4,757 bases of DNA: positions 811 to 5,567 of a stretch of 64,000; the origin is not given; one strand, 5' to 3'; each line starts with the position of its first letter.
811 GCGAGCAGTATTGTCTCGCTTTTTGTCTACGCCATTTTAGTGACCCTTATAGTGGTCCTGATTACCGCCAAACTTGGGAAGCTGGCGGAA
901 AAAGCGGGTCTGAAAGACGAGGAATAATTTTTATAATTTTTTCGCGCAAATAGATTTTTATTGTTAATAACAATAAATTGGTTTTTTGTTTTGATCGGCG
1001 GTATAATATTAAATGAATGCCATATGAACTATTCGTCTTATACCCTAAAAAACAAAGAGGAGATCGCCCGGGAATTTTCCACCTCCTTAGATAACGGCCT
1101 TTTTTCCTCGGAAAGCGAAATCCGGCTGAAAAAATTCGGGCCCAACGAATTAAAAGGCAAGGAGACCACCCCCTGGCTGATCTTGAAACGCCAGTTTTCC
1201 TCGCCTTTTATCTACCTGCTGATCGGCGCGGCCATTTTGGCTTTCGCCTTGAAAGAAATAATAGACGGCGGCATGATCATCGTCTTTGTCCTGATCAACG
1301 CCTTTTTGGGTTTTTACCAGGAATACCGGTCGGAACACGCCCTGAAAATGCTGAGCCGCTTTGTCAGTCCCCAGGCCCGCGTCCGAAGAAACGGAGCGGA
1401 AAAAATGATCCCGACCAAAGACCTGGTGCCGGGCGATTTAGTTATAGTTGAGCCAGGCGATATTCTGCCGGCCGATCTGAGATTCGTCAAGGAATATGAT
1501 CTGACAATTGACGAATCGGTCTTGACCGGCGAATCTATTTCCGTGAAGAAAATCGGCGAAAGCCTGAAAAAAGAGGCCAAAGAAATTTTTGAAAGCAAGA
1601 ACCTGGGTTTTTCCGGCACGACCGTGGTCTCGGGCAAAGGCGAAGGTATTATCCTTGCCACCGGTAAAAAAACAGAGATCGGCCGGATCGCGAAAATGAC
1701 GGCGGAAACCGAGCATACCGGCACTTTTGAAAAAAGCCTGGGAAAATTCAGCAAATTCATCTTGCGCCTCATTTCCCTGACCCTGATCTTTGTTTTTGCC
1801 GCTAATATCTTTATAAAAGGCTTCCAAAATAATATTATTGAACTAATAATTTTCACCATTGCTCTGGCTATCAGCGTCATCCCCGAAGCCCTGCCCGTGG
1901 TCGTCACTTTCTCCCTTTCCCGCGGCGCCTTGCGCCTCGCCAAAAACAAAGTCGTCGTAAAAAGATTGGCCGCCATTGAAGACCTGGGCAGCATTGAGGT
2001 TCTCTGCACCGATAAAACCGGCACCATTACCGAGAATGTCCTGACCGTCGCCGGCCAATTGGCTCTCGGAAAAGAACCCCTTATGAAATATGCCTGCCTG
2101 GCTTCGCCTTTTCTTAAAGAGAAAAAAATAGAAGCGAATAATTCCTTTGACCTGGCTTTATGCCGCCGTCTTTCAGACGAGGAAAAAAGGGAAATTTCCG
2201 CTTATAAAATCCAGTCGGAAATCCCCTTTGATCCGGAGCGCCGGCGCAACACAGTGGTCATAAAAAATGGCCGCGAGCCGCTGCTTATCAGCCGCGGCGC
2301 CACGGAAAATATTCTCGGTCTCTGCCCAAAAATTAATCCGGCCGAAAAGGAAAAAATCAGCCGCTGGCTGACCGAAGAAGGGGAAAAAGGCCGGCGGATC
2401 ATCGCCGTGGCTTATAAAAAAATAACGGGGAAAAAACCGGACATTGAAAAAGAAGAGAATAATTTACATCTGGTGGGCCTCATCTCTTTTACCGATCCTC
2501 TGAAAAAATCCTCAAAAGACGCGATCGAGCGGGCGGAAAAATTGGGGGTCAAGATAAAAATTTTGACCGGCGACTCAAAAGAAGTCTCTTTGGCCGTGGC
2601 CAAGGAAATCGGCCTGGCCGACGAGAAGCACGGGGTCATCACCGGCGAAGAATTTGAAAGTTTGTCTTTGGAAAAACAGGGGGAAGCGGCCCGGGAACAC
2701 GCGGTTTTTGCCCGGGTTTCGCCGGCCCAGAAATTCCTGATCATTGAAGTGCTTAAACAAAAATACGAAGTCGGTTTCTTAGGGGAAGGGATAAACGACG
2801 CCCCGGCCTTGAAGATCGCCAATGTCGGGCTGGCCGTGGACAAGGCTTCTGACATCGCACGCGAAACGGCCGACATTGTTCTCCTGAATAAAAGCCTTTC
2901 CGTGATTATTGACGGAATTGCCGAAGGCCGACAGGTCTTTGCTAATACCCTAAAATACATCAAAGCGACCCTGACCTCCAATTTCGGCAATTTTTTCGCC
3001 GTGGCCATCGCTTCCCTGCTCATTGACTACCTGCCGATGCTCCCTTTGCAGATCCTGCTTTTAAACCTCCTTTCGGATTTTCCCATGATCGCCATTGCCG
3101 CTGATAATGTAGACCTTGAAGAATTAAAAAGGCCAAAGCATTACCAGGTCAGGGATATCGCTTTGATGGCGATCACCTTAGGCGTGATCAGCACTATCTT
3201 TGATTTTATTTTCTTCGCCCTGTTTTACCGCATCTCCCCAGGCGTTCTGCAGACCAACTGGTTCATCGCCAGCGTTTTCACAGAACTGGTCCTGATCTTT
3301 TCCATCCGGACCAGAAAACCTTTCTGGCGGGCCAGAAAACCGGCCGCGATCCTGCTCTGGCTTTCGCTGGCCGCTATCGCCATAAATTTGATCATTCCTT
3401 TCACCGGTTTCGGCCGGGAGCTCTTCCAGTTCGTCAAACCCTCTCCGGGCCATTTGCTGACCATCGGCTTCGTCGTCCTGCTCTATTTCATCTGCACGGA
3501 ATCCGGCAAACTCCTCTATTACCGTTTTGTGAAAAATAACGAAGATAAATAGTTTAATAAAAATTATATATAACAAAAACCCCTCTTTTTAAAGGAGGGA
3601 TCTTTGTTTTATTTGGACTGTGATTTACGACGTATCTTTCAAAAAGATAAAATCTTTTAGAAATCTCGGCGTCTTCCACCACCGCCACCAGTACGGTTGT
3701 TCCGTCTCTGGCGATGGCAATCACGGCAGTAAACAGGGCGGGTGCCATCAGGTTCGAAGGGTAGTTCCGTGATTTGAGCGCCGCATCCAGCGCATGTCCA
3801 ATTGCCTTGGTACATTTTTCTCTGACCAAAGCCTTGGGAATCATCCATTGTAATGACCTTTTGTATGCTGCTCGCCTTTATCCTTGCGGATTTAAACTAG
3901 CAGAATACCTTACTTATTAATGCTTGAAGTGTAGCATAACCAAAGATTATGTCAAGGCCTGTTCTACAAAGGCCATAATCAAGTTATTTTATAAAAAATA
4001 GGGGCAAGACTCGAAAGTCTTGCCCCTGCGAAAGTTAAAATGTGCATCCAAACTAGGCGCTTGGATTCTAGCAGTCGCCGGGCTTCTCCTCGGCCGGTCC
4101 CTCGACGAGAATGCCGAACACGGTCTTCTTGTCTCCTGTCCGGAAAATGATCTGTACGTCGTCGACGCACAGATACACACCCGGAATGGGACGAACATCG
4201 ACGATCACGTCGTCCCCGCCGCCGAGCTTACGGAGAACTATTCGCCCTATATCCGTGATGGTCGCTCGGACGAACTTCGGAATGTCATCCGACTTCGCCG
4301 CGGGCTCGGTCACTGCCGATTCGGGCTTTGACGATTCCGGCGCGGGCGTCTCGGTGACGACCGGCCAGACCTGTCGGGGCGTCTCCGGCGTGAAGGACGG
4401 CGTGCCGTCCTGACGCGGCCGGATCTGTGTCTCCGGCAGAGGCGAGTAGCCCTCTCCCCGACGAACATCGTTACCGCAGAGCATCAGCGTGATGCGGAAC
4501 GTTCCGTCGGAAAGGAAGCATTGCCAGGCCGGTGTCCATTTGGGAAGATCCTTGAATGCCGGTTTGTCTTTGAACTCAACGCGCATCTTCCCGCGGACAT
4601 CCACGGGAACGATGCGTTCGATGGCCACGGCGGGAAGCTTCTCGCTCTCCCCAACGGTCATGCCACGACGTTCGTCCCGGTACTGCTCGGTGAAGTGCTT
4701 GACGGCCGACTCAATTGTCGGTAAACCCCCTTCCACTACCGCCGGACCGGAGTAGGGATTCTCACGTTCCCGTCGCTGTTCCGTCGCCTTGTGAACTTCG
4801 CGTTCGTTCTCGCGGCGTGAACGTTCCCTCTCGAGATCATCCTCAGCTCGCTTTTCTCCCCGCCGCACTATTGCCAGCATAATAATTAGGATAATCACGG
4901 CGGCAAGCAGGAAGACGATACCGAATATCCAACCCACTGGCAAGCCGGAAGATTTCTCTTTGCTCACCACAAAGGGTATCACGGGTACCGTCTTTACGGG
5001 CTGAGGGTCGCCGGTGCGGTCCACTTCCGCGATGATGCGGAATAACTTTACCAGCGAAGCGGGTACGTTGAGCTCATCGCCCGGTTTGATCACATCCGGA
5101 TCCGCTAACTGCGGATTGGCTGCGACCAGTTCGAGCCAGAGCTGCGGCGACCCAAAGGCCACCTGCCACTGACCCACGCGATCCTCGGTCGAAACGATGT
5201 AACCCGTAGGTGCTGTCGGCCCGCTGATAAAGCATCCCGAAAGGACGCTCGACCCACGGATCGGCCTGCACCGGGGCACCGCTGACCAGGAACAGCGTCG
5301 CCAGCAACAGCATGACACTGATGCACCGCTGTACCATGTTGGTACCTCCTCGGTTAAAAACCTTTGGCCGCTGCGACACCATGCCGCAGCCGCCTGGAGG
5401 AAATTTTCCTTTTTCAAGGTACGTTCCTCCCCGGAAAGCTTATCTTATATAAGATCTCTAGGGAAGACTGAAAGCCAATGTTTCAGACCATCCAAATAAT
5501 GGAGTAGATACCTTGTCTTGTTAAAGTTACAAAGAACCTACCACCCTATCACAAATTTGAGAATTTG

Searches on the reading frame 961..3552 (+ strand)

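Call 16: search_protein_families(library=ncbifam, proteins=[window:961-3552:+], max_evalue=0.00001)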
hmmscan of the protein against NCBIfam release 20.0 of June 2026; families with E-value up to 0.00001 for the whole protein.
window:961-3552:+ (863 aa): 20 families
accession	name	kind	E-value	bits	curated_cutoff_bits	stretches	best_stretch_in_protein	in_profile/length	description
TIGR01524.1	ATPase-IIIB_Mg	equivalog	5e-186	620.2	610.75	1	30-854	18-861/867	magnesium-translocating P-type ATPase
NF011702.0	PRK15122.1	subfamily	1.9e-159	532.5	975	1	32-855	36-901/907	magnesium-translocating P-type ATPase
TIGR01647.1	ATPase-IIIA_H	equivalog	6.8e-154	513.9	615.5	1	46-809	1-749/755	plasma-membrane proton-efflux P-type ATPase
TIGR01522.1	ATPase-IIA2_Ca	equivalog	5.4e-124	414.8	798.3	1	32-736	9-724/854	calcium-transporting P-type ATPase, PMR1-type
TIGR01116.1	ATPase-IIA1_Ca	equivalog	3.6e-105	352.8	703.4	2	76-372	2-292/799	calcium-translocating P-type ATPase, SERCA-type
TIGR01523.1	ATPase-IID_K-Na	equivalog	3.3e-104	349.4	645.05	3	24-247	4-230/997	potassium/sodium efflux P-type ATPase, fungal-type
TIGR01517.1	ATPase-IIB_Ca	equivalog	2.6e-90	303.8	507.05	1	28-726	37-753/882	calcium-translocating P-type ATPase, PMCA-type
TIGR01106.1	ATPase-IIC_X-K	subfamily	3.2e-84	283.5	946.1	2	28-364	19-363/997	Na,H/K antiporter P-type ATPase subunit alpha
TIGR01494.1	ATPase_P-type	subfamily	8.6e-78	261.9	62.3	3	105-366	1-232/478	HAD-IC family P-type ATPase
TIGR01657.1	P-ATPase-V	hypoth_equivalog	7.6e-69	232.3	618.25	3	40-382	133-486/1055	ATP13A2 family polyamine export P-type ATPase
TIGR01525.1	ATPase-IB_hvy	subfamily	1.6e-62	212.2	346.25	2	86-557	4-431/560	heavy metal translocating P-type ATPase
TIGR01512.1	ATPase-IB2_Cd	subfamily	4.1e-49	167.6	313.5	2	86-364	4-253/494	cadmium family heavy metal-translocating P-type ATPase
TIGR01511.1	ATPase-IB1_Cu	subfamily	7.4e-44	150.5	397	3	105-368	48-284/542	copper-translocating P-type ATPase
NF008262.1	PRK11033.1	equivalog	1e-39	136.7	1005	2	88-360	183-440/731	zinc/cadmium/mercury/lead-transporting ATPase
NF007952.0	PRK10671.1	equivalog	9.9e-37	126.5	1316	2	105-362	295-538/838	copper-exporting P-type ATPase CopA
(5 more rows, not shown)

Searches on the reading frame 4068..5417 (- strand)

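Call 16: search_protein_families(library=ncbifam, proteins=[window:4068-5417:-], max_evalue=0.00001)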
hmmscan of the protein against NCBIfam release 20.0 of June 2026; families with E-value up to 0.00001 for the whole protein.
window:4068-5417:- (449 aa): 1 family
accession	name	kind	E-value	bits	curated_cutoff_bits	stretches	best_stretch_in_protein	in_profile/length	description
TIGR02899.1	spore_safA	subfamily_domain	2.4e-06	27.4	67.85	1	96-120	20-44/44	SafA/ExsA family spore coat assembly protein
